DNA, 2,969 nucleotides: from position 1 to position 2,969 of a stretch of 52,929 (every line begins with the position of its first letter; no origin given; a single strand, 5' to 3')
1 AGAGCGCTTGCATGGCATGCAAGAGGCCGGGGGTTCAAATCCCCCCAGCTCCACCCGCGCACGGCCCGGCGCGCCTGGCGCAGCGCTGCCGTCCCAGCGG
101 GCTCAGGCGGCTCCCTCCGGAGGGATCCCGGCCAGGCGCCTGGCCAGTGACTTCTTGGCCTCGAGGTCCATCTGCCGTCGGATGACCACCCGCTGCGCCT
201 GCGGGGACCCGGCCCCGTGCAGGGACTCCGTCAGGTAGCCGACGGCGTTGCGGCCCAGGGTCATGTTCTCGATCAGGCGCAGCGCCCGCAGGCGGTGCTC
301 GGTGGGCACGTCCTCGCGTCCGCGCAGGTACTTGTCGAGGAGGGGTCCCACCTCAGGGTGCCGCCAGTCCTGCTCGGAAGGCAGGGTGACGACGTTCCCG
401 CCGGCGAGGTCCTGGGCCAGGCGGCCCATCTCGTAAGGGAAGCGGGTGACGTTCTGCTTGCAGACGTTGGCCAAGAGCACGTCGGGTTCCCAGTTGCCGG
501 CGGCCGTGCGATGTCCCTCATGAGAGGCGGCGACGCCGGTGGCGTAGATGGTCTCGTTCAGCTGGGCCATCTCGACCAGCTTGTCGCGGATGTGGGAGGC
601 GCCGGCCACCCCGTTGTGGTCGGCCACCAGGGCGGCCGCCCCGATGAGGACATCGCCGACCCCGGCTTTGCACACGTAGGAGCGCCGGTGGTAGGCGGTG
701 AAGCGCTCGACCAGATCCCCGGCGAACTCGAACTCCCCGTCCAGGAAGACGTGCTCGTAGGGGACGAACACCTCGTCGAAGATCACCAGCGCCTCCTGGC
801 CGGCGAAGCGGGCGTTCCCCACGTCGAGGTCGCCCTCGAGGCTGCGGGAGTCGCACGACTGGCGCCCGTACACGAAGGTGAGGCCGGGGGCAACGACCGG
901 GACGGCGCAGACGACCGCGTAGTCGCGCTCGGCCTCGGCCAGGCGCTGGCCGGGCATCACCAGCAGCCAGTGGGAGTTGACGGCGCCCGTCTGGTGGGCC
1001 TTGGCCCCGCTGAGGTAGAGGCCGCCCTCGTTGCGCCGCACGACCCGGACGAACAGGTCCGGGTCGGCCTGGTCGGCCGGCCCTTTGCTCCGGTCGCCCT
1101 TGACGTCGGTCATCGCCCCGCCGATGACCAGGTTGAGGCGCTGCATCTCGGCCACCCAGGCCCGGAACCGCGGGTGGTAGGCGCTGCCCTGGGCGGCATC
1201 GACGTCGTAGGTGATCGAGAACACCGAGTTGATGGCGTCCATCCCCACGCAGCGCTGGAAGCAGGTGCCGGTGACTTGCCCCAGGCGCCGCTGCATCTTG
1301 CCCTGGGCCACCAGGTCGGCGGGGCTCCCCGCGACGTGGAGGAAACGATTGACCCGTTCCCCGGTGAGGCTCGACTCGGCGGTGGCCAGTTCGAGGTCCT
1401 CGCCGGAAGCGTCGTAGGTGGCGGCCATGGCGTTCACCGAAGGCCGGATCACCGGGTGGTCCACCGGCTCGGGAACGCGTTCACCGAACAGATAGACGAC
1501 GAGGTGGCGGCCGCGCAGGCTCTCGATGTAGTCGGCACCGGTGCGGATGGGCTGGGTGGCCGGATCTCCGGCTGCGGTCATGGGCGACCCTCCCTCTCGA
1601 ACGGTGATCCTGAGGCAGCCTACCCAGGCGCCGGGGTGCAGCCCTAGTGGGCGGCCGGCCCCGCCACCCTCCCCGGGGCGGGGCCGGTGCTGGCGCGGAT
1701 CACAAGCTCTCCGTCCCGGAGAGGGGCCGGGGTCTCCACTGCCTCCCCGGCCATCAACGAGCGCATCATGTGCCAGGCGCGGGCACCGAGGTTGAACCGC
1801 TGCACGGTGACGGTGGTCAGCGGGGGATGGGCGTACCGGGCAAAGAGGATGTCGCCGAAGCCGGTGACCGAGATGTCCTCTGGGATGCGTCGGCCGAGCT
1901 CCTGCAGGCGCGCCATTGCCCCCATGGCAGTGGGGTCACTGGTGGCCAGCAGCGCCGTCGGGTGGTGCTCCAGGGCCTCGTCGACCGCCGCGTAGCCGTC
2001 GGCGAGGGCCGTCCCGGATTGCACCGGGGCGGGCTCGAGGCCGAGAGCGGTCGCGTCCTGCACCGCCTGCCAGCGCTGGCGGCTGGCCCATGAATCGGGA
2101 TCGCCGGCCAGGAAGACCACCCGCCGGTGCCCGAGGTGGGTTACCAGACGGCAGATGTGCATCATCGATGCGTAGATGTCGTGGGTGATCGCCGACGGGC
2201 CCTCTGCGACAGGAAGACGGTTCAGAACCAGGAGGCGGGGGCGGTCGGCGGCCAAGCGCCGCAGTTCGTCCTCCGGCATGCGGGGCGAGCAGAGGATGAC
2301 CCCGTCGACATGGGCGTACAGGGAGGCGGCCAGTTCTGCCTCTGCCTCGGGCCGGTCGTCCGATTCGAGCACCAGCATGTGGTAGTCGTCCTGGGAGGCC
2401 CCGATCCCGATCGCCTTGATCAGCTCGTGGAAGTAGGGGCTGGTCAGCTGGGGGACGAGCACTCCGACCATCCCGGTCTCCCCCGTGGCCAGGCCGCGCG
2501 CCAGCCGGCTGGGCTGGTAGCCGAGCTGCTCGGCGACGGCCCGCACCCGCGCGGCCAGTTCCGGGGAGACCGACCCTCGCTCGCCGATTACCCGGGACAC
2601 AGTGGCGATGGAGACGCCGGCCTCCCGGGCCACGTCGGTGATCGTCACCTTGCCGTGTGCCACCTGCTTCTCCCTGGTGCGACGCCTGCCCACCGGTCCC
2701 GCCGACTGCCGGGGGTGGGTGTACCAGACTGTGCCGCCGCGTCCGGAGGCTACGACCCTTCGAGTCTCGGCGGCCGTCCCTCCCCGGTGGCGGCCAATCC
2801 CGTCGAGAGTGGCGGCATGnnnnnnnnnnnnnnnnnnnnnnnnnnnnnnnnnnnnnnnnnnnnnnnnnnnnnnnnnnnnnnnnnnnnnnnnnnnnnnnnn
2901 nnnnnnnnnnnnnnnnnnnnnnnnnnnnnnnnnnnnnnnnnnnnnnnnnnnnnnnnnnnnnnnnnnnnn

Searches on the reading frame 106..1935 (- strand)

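Call 23: search_protein_families(library=pfam, proteins=[window:106-1935:-], max_evalue=0.00001)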
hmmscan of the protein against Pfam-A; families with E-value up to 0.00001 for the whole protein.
window:106-1935:- (610 aa): 2 families
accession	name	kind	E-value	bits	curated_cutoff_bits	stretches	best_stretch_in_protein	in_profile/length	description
PF11794.13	HpaB_N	-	5.2e-87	292.3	35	1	132-398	1-270/270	4-hydroxyphenylacetate 3-hydroxylase N terminal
PF03241.18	HpaB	-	9.1e-71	237.6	25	1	405-603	1-202/202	4-hydroxyphenylacetate 3-hydroxylase C terminal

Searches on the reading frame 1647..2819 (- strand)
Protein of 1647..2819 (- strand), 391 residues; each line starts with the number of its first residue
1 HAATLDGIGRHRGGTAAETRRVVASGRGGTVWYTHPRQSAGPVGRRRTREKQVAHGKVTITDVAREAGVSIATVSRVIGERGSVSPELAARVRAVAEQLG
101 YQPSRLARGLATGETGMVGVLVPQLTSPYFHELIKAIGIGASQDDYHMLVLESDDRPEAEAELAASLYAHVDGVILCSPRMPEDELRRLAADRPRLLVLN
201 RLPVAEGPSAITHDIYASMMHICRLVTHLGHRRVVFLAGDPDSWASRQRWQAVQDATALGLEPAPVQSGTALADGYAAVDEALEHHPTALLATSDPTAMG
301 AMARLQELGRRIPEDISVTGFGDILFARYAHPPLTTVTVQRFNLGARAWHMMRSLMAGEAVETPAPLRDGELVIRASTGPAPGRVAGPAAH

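Call 23: search_protein_families(library=pfam, proteins=[window:1647-2819:-], max_evalue=0.00001)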
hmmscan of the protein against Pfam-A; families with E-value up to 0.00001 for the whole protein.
window:1647-2819:- (391 aa): 3 families
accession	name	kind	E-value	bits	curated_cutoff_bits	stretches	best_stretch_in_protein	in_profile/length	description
PF13377.12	Peripla_BP_3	-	2.4e-29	103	26.5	1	228-378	6-167/167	Periplasmic binding protein-like domain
PF00532.27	Peripla_BP_1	-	2.2e-22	80.3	22.2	1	116-353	2-258/281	Periplasmic binding proteins and sugar binding domain of LacI family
PF00356.27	LacI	-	5.1e-17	61.8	27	1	59-104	1-46/46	Bacterial regulatory proteins, lacI family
